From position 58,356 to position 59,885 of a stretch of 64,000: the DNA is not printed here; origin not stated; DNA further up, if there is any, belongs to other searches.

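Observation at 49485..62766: Periplasmic Gfo/Idh/MocA, xylose-isomerase-like TIM-barrel and DUF1080 locus; putative oxidative (3-keto) glycoside catabolic system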

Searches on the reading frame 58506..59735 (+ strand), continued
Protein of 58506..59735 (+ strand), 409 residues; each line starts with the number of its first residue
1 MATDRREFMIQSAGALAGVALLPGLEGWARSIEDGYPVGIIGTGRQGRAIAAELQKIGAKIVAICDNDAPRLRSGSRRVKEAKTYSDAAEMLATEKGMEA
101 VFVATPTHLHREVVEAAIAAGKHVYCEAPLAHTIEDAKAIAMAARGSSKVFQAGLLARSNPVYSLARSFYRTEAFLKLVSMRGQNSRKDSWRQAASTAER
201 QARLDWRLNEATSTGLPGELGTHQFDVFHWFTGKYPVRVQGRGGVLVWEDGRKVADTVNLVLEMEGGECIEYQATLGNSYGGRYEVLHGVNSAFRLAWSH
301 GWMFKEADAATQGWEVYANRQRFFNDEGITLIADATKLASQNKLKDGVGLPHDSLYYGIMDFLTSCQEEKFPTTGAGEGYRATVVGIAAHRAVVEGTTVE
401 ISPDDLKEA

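Call 81: fold_search(model_id=the predicted structure, library=pdb)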
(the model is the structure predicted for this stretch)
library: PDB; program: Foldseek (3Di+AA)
matches with E <= 10: 1948; with E <= 0.001: 338
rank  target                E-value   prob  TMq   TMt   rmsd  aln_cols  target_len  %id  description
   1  4h3v_B                2.3e-22  1.00  0.68  0.73   5.7       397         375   20  Crystal structure of oxidoreductase domain protein from Kribbella flavida (released 2012-09-26)
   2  6a3g_B                1.3e-21  1.00  0.66  0.72   6.8       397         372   19  Levoglucosan dehydrogenase, complex with NADH (released 2018-09-26)
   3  4h3v_A                1.5e-21  1.00  0.68  0.71   5.7       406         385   19  Crystal structure of oxidoreductase domain protein from Kribbella flavida (released 2012-09-26)
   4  2glx_A                2.1e-21  1.00  0.66  0.79   4.4       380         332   20  Crystal Structure Analysis of bacterial 1,5-AF Reductase (released 2006-08-29)
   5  6a3i_B                2.5e-21  1.00  0.67  0.73   5.2       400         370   20  Levoglucosan dehydrogenase, complex with NADH and levoglucosan (released 2018-09-26)
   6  6a3i_A                3.6e-21  1.00  0.68  0.74   5.1       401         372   20  Levoglucosan dehydrogenase, complex with NADH and levoglucosan (released 2018-09-26)
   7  6a3j_C                3.6e-21  1.00  0.66  0.71   5.3       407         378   19  Levoglucosan dehydrogenase, complex with NADH and L-sorbose (released 2018-09-26)
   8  6a3g_A                4.0e-21  1.00  0.67  0.73   5.2       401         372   21  Levoglucosan dehydrogenase, complex with NADH (released 2018-09-26)
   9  6a3j_A                5.7e-21  1.00  0.68  0.73   5.2       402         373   20  Levoglucosan dehydrogenase, complex with NADH and L-sorbose (released 2018-09-26)
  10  3cea_A                6.0e-21  1.00  0.66  0.78   6.7       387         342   21  Crystal structure of myo-inositol 2-dehydrogenase (NP_786804.1) from Lactobacillus plantarum at 2.40 A resolution (released 2008-03-11)
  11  4koa                  7.5e-21  1.00  0.67  0.81   4.3       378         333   17  Crystal Structure Analysis of 1,5-anhydro-D-fructose reductase from Sinorhizobium meliloti (released 2013-08-07)
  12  6a3g_D                7.5e-21  1.00  0.66  0.72   5.2       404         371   20  Levoglucosan dehydrogenase, complex with NADH (released 2018-09-26)
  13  6a3f_A                7.9e-21  1.00  0.68  0.72   4.7       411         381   18  Levoglucosan dehydrogenase, apo form (released 2018-09-26)
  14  6a3g_C                8.4e-21  1.00  0.66  0.72   5.2       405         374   19  Levoglucosan dehydrogenase, complex with NADH (released 2018-09-26)
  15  3cea_C                9.4e-21  1.00  0.66  0.78   6.7       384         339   22  Crystal structure of myo-inositol 2-dehydrogenase (NP_786804.1) from Lactobacillus plantarum at 2.40 A resolution (released 2008-03-11)
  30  8qc2_A                7.4e-20  1.00  0.68  0.76   5.7       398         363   17  Crystal structure of NAD-dependent glycoside hydrolase from Flavobacterium sp. (strain K172) in complex with co-factor (released 2023-12-27)
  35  8qc8_A                1.0e-19  1.00  0.68  0.76   5.8       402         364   17  Crystal structure of NAD-dependent glycoside hydrolase from Flavobacterium sp. (strain K172) in complex with co-factor (released 2023-12-27)
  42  8qc8_B                1.9e-19  1.00  0.69  0.76   5.7       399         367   16  Crystal structure of NAD-dependent glycoside hydrolase from Flavobacterium sp. (strain K172) in complex with co-factor (released 2023-12-27)
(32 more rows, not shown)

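Call 83: search_dna_similar(query=window:58506-59735:+, collection=plasmids, mode=protein, max_rows=15, max_evalue=1e-8)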
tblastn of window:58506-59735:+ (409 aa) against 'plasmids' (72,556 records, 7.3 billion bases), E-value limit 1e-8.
Records with a match: 637; places in all: 696; records where one place covers at least 80% of the query: 26.
Best place of each record, by identity: <60% 637.
By first word of the organism name: Rhizobium 219; Pseudosulfitobacter 46; Pantoea 33; Bacillus 26; Agrobacterium 24; Phaeobacter 19; Ligilactobacillus 18; Sinorhizobium 16; Priestia 12; Sulfitobacter 11; and 85 more.
By predicted mobility (MOB-suite, as given by PLSDB): non-mobilizable 462; conjugative 97; mobilizable 78.
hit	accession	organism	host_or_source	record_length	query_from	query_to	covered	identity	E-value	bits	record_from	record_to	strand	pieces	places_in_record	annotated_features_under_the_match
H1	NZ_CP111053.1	Chondrinema litorale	Seaweed,red alga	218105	33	400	90%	28.2%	2e-37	152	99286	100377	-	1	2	Gfo/Idh/MocA family oxidoreductase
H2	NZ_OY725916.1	Bacteroides finegoldii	-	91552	38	407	90%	28.0%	1e-34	143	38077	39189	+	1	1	Gfo/Idh/MocA family oxidoreductase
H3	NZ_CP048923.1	Lactiplantibacillus plantarum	Plant,cell culture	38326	40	402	89%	26.3%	1e-19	99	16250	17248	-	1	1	Gfo/Idh/MocA family oxidoreductase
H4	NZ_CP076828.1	Lactiplantibacillus plantarum 2025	milk products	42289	40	402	89%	26.3%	1e-19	99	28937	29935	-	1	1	Gfo/Idh/MocA family oxidoreductase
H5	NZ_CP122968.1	Lactiplantibacillus plantarum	mixed culture,Fermented bamboo shoots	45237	40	402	89%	26.3%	1e-19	99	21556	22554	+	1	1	Gfo/Idh/MocA family oxidoreductase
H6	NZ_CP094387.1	Lactiplantibacillus plantarum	Food sample,Motal cheese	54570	40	402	89%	26.3%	1e-19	99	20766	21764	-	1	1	Gfo/Idh/MocA family oxidoreductase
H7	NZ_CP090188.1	Lactiplantibacillus plantarum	single strain,tea( De'ang pickled tea)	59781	40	402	89%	26.3%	1e-19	99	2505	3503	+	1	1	Gfo/Idh/MocA family oxidoreductase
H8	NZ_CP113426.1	Lactiplantibacillus plantarum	pure culture,Chinese sauerkraut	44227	40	402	89%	26.3%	3e-19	98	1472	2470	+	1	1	Gfo/Idh/MocA family oxidoreductase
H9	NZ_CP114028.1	Jiella pelagia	whole organism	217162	38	402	89%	26.0%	5e-10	69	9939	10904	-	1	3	Gfo/Idh/MocA family oxidoreductase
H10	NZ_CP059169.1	Lactiplantibacillus plantarum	culture,Ogi (red sorghum)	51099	40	402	89%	26.1%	6e-19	97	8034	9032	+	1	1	Gfo/Idh/MocA family oxidoreductase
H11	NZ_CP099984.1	Lactiplantibacillus plantarum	pickle,bacterial culture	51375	40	402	89%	25.4%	5e-19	97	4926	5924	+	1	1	Gfo/Idh/MocA family oxidoreductase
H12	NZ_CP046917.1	Paraburkholderia acidisoli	cell culture,forest soil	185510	38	401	89%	25.3%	3e-9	67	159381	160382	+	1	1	Gfo/Idh/MocA family oxidoreductase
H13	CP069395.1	Chloroflexota bacterium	single cell,cold seep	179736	38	402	89%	25.1%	6e-14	81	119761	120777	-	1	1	Gfo/Idh/MocA family oxidoreductase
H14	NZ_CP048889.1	Priestia megaterium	culture,agricultural soil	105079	38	393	87%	25.5%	9e-10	69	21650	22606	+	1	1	Gfo/Idh/MocA family oxidoreductase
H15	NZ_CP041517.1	Priestia aryabhattai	cell culture,soil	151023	38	393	87%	25.5%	9e-10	69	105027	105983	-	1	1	Gfo/Idh/MocA family oxidoreductase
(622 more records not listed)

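Call 84: get_annotated_region(hit=H1, flank=7000)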
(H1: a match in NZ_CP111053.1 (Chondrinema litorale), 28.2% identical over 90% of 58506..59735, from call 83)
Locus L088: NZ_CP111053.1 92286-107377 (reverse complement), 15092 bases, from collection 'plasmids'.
description: Chondrinema litorale strain WSW3-B12 plasmid unnamed11, complete sequence
organism: Chondrinema litorale (NCBI taxid 2994555)
taxonomy: Bacteria; Bacteroidota; Cytophagia; Cytophagales; Flammeovirgaceae; Chondrinema; Chondrinema litorale
host: -; source: Seaweed,red alga; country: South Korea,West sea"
typing (MOB-suite, as given by PLSDB): non-mobilizable
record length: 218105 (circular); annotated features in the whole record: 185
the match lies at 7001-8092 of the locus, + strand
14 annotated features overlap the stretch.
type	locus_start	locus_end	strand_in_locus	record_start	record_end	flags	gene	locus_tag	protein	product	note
CDS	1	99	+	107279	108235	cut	-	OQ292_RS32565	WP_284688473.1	sugar phosphate isomerase/epimerase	-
CDS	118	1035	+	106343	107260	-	-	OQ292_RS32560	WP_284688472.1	helix-turn-helix transcriptional regulator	-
CDS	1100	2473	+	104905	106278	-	-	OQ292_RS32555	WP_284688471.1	glycoside hydrolase family 88 protein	-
CDS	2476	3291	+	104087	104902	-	-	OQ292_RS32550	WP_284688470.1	sugar phosphate isomerase/epimerase family protein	-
CDS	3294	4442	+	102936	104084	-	-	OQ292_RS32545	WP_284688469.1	Gfo/Idh/MocA family oxidoreductase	-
CDS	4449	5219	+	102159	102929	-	-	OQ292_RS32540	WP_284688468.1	3-ketoacyl-ACP reductase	-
CDS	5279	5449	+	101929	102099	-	-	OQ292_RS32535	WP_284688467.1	hypothetical protein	-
CDS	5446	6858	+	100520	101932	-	-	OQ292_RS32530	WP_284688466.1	sodium:solute symporter family protein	-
CDS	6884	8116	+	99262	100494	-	-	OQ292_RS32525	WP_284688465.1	Gfo/Idh/MocA family oxidoreductase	-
CDS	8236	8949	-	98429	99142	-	-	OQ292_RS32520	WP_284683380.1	IS1595 family transposase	-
CDS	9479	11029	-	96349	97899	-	-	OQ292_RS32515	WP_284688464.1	PQQ-dependent sugar dehydrogenase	-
CDS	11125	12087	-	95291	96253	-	-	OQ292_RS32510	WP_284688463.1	sugar phosphate isomerase/epimerase family protein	-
CDS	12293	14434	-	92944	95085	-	-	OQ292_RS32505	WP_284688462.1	PQQ-binding-like beta-propeller repeat protein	-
CDS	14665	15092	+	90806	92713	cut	-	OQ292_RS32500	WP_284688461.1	sulfatase-like hydrolase/transferase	-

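Call 85: get_annotated_region(hit=H2, flank=7000)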
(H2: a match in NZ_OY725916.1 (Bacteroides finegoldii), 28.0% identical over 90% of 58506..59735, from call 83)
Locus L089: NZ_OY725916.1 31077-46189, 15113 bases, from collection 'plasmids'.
description: Bacteroides finegoldii strain Bacteroides finegoldii TSDC17.2-1.1 plasmid 14, complete sequence
organism: Bacteroides finegoldii (NCBI taxid 338188)
taxonomy: Bacteria; Bacteroidota; Bacteroidia; Bacteroidales; Bacteroidaceae; Bacteroides; Bacteroides finegoldii
host: -; source: -; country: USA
typing (MOB-suite, as given by PLSDB): non-mobilizable
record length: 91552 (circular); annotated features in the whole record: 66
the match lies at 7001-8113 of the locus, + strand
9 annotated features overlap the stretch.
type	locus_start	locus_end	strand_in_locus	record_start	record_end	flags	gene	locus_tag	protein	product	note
CDS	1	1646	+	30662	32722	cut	-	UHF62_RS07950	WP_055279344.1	acetate--CoA ligase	-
CDS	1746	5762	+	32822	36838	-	-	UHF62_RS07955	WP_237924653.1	hybrid sensor histidine kinase/response regulator transcription factor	-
CDS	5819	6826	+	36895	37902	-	-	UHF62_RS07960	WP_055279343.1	family 43 glycosylhydrolase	GO:0005975 - carbohydrate metabolic process [Evidence IEA]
CDS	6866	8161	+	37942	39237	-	-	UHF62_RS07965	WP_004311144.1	Gfo/Idh/MocA family oxidoreductase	-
CDS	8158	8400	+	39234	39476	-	-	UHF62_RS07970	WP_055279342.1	hypothetical protein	-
CDS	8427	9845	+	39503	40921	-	-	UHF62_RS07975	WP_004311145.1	Gfo/Idh/MocA family oxidoreductase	-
CDS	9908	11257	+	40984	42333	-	-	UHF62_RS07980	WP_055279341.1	DUF1080 domain-containing protein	-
CDS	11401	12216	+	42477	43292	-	-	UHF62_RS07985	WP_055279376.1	FAD:protein FMN transferase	GO:0017013 - protein flavinylation [Evidence IEA]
CDS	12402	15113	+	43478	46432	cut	-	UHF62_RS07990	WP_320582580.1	glycosyl hydrolase 115 family protein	-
